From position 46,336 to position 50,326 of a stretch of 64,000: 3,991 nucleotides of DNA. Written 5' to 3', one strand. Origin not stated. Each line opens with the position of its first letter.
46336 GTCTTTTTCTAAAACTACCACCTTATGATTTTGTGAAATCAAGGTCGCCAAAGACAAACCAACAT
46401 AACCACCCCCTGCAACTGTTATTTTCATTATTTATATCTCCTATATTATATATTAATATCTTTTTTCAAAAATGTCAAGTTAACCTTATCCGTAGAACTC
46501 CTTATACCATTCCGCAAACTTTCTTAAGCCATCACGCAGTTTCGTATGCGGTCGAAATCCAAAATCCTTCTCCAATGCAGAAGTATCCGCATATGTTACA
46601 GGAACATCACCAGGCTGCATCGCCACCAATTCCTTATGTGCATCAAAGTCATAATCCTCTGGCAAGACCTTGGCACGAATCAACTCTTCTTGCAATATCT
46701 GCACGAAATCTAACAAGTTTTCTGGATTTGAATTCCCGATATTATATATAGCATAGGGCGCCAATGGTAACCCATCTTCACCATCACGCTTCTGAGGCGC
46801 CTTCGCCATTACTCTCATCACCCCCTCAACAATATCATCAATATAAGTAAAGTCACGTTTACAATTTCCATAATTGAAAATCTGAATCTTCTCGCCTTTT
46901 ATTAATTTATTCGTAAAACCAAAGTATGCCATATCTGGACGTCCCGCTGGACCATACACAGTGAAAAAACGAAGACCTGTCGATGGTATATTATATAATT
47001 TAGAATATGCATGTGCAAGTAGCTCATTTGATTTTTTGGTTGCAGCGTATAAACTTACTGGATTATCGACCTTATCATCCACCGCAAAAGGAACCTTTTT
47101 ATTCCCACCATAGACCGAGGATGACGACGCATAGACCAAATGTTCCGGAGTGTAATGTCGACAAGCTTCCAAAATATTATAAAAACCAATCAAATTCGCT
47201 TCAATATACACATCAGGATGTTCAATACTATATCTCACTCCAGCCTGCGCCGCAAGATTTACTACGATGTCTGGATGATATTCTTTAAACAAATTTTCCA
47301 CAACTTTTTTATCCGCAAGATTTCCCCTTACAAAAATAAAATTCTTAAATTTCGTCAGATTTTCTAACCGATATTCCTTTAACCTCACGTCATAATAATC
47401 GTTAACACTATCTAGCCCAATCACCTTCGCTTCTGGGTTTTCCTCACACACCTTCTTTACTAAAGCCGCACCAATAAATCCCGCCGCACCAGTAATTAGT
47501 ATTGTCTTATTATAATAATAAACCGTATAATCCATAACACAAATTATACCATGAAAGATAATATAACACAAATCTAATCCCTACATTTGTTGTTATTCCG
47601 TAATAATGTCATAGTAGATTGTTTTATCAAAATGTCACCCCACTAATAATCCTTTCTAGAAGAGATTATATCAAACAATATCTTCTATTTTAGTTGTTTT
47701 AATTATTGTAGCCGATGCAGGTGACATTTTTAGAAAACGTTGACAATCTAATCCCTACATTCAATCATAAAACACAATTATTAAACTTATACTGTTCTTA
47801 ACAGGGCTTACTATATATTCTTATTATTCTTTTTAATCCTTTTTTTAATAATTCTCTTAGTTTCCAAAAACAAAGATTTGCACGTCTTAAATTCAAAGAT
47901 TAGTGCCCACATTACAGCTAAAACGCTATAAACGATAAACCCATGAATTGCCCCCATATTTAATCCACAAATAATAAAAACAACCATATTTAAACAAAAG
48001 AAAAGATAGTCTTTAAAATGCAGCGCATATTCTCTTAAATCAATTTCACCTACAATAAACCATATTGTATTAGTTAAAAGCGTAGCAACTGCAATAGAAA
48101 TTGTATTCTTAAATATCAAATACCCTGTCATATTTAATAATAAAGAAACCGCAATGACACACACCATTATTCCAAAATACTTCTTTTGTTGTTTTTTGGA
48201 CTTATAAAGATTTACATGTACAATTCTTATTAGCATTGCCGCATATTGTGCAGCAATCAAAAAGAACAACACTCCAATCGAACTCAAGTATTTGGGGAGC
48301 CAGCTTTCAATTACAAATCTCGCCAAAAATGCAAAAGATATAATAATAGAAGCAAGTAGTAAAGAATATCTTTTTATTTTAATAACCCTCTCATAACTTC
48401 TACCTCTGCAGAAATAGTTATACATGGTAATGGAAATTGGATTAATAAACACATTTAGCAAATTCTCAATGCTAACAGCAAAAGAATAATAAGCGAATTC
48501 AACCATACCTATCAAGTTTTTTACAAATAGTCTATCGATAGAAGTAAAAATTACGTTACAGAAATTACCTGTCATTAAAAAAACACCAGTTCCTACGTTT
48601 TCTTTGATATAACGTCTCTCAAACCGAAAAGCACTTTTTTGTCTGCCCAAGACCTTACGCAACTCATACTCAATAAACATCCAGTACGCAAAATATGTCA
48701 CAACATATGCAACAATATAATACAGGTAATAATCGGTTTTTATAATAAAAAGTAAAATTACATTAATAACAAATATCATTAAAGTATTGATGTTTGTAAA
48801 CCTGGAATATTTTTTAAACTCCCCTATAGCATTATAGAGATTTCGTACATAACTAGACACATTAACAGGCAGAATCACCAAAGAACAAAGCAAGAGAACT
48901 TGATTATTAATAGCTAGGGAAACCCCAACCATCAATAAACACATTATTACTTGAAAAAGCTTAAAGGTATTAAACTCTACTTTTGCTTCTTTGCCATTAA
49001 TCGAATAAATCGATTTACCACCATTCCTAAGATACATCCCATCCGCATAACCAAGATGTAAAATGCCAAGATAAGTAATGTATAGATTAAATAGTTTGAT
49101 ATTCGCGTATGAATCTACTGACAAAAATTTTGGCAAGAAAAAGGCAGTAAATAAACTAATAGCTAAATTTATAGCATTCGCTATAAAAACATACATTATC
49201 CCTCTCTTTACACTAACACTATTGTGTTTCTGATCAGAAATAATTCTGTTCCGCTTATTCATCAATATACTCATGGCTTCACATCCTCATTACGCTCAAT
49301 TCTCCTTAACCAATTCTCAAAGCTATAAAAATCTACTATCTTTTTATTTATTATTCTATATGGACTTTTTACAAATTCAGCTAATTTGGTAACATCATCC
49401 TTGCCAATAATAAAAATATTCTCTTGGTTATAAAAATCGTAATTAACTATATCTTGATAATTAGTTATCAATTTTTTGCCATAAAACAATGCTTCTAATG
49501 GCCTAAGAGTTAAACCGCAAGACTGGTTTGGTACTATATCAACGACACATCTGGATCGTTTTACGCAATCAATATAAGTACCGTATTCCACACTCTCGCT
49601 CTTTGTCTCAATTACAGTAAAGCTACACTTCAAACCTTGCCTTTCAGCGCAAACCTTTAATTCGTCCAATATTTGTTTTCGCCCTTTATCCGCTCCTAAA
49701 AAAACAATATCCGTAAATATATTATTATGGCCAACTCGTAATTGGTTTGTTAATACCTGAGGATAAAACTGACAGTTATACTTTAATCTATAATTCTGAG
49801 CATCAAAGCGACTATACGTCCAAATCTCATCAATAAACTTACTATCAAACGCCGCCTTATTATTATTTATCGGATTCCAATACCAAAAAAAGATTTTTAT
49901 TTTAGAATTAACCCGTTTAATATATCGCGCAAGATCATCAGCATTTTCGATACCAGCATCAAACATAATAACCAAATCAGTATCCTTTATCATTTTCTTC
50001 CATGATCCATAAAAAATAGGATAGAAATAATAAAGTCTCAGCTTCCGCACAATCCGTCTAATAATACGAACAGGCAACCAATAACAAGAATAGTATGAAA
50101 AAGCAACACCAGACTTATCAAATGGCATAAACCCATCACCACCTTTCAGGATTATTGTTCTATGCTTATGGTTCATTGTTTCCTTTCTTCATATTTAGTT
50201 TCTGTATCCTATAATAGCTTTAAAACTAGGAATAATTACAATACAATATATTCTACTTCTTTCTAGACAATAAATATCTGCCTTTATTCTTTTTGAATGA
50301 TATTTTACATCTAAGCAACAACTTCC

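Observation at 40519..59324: Complete Gram-positive-type capsule/EPS locus inserted inside the spc ribosomal operon of a CPR bacterium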

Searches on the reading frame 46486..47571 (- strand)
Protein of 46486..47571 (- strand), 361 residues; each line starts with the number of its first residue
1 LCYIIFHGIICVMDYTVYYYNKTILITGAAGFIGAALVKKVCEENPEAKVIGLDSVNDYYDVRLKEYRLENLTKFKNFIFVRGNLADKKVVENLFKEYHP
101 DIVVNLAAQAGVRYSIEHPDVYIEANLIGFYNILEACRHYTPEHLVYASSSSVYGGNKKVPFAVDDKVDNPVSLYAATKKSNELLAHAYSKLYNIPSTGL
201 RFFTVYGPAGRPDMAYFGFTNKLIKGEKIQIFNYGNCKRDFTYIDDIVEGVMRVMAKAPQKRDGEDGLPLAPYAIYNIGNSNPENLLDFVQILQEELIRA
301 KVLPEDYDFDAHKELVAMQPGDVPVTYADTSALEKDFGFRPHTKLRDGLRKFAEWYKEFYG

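Call 4: search_protein_families(library=pfam, proteins=[window:46486-47571:-])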
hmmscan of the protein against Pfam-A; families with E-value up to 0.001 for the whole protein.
window:46486-47571:- (361 aa): 6 families
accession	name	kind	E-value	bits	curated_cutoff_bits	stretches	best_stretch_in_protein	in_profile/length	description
PF01370.27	Epimerase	-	3.3e-55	187.5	20.9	1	24-265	1-235/240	NAD dependent epimerase/dehydratase family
PF16363.11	GDP_Man_Dehyd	-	9e-51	173.7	27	1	25-351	1-331/332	GDP-mannose 4,6 dehydratase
PF04321.23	RmlD_sub_bind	-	4.6e-20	72.3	27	1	23-291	2-225/287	RmlD substrate binding domain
PF01073.25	3Beta_HSD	-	1e-18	67.8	22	1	25-296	1-267/280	3-beta hydroxysteroid dehydrogenase/isomerase family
PF02719.21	Polysacc_synt_2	-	2.8e-16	60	20.2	1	24-193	1-156/293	Polysaccharide biosynthesis protein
PF07993.18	NAD_binding_4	-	2.8e-09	36.9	20.1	1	26-205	1-207/258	Male sterility protein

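Call 45: search_protein_families(library=ncbifam, proteins=[window:46486-47535:-], max_evalue=1e-8)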
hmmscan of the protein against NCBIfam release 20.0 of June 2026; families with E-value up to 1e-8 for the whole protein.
window:46486-47535:- (349 aa): 21 families
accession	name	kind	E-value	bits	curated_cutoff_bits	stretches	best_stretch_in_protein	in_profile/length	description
TIGR01181.1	dTDP_gluc_dehyt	equivalog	4.3e-51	173.9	365.1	1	12-346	2-313/321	dTDP-glucose 4,6-dehydratase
TIGR01179.1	galE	equivalog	7.2e-35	120.4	262.3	1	12-345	2-326/332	UDP-glucose 4-epimerase GalE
NF007490.0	PRK10084.1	subfamily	4.8e-34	117.9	649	1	12-345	3-335/361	dTDP-glucose 4,6-dehydratase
NF011728.1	PRK15181.1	equivalog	2.4e-33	115.6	760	1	9-345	15-338/348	Vi polysaccharide biosynthesis UDP-N-acetylglucosaminuronic acid C-4 epimerase TviC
NF007582.0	PRK10217.1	equivalog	1.5e-32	113.1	698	1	10-344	2-331/355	dTDP-glucose 4,6-dehydratase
TIGR04180.1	EDH_00030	hypoth_equivalog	2.1e-32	112.4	475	1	12-244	1-226/297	NAD-dependent 4,6-dehydratase LegB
TIGR02197.1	heptose_epim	equivalog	4.7e-31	108.1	274.6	1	12-345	1-314/316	ADP-glyceromanno-heptose 6-epimerase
NF043036.1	ErythonDh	equivalog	7.5e-21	74.6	325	1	12-213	3-199/321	D-erythronate dehydrogenase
NF008872.0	PRK11908.1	equivalog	8.4e-21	74.4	294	1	10-345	2-336/349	bifunctional UDP-4-keto-pentose/UDP-xylose synthase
TIGR02622.1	CDP_4_6_dhtase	equivalog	2.5e-19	69.6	278.45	1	7-181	2-172/352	CDP-glucose 4,6-dehydratase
NF007956.0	PRK10675.1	subfamily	1.9e-18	66.7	394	1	12-335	3-320/338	UDP-glucose 4-epimerase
TIGR01214.1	rmlD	equivalog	6e-18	64.9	224.05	1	11-245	1-199/285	dTDP-4-dehydrorhamnose reductase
TIGR01472.1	gmd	equivalog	3.6e-16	59.3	415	1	11-248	2-243/342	GDP-mannose 4,6-dehydratase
NF042422.1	oxyalk_red_OleD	equivalog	5.6e-16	58.8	580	1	12-279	3-244/329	2-alkyl-3-oxoalkanoate reductase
NF047922.1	GDPFucSynFcl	equivalog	8.1e-14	51.8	500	1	72-345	38-302/308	GDP-L-fucose synthase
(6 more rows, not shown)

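Call 47: search_solved_structures(query=window:46486-47535:-, max_evalue=1e-20)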
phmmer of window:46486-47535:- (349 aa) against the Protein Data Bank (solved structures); distinct sequences matched with E-value up to 1e-20: 29.
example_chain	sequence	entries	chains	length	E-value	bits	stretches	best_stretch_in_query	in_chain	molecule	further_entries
5u4q_A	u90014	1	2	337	8.2e-110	370.6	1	12-348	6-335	dTDP-glucose 4,6-dehydratase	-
3ruc_A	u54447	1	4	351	1.3e-40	143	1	7-347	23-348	WbgU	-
3ru7_A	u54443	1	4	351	3.3e-40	141.6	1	7-347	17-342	WbgU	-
3ru9_A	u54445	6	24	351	3.3e-40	141.6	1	7-347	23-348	WbgU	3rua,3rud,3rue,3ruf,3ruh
6zl6_A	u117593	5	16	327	3.7e-40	141.5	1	12-348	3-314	Epimerase domain-containing protein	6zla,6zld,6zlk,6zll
3lu1_A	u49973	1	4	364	3.9e-40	141.4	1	7-347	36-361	WbgU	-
6zlj_A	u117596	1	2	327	1.3e-39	139.6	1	12-348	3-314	Epimerase domain-containing protein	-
8du1_A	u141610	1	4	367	1e-34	123.6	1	6-345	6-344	dTDP-glucose 4,6-dehydratase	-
10ke_A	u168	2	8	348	1.5e-34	123.1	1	13-347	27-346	Capsular polysaccharide biosynthesis protein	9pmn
2hun_A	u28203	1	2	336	5.9e-33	117.8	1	10-345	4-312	336aa long hypothetical dTDP-glucose 4,6-dehydratase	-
4zrm_A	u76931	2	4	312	4.7e-32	114.8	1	11-246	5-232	UDP-glucose 4-epimerase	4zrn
1sb8_A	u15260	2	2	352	6.5e-32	114.4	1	10-345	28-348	wbpP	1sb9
6kv9_A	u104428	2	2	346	4.9e-30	108.2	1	11-345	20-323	MoeE5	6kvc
1bxk_A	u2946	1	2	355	4.2e-29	105.1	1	11-344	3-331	PROTEIN (DTDP-GLUCOSE 4,6-DEHYDRATASE)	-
8rdg_A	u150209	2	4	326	6.9e-29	104.4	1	12-285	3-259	SDR family NAD(P)-dependent oxidoreductase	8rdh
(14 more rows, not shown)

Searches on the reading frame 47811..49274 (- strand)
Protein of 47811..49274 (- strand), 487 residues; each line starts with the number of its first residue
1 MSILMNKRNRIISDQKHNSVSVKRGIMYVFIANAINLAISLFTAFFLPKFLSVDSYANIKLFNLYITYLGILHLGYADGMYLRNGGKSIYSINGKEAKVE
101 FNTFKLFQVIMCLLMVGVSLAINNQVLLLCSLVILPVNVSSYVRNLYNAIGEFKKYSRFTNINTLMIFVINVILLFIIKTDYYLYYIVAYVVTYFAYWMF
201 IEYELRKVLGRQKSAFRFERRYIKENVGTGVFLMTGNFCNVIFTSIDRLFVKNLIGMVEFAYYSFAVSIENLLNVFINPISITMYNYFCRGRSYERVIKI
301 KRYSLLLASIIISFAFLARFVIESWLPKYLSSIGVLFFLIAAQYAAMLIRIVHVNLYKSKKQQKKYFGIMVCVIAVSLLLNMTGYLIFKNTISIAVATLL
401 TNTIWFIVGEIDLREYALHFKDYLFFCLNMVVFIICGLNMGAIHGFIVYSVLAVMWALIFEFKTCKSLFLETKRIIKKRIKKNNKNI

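Call 4: search_protein_families(library=pfam, proteins=[window:47811-49274:-])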
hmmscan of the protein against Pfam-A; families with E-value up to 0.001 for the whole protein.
window:47811-49274:- (487 aa): 1 family
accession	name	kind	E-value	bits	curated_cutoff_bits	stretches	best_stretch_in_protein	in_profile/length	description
PF01943.22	Polysacc_synt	-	9.4e-10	38.8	28.2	1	107-283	92-265/274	Polysaccharide biosynthesis protein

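Call 44: search_protein_families(library=ncbifam, proteins=[window:47811-49274:-], max_evalue=0.00001)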
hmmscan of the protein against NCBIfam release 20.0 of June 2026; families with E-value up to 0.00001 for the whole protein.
window:47811-49274:- (487 aa): 0 families

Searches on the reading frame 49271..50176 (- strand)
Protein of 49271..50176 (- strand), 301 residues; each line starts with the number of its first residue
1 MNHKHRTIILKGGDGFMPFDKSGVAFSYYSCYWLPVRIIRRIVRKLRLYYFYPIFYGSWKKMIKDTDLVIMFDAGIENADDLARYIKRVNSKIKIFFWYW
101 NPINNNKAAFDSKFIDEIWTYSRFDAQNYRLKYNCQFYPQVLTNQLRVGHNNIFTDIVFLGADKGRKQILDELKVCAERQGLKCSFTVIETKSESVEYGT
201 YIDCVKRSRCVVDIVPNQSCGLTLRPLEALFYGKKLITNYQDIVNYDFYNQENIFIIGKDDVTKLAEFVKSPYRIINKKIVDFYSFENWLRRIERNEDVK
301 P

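Call 4: search_protein_families(library=pfam, proteins=[window:49271-50176:-])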
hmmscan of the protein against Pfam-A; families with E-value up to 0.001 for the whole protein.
window:49271-50176:- (301 aa): 0 families

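Call 44: search_protein_families(library=ncbifam, proteins=[window:49271-50176:-], max_evalue=0.00001)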
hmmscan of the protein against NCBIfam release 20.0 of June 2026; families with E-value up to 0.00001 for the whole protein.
window:49271-50176:- (301 aa): 1 family
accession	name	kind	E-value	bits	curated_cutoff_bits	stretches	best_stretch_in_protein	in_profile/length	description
NF053598.1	WaaS_CpsH_GTase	subfamily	2.9e-53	181.7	60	1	48-293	49-316/318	WaaS/CpsH family glycosyltransferase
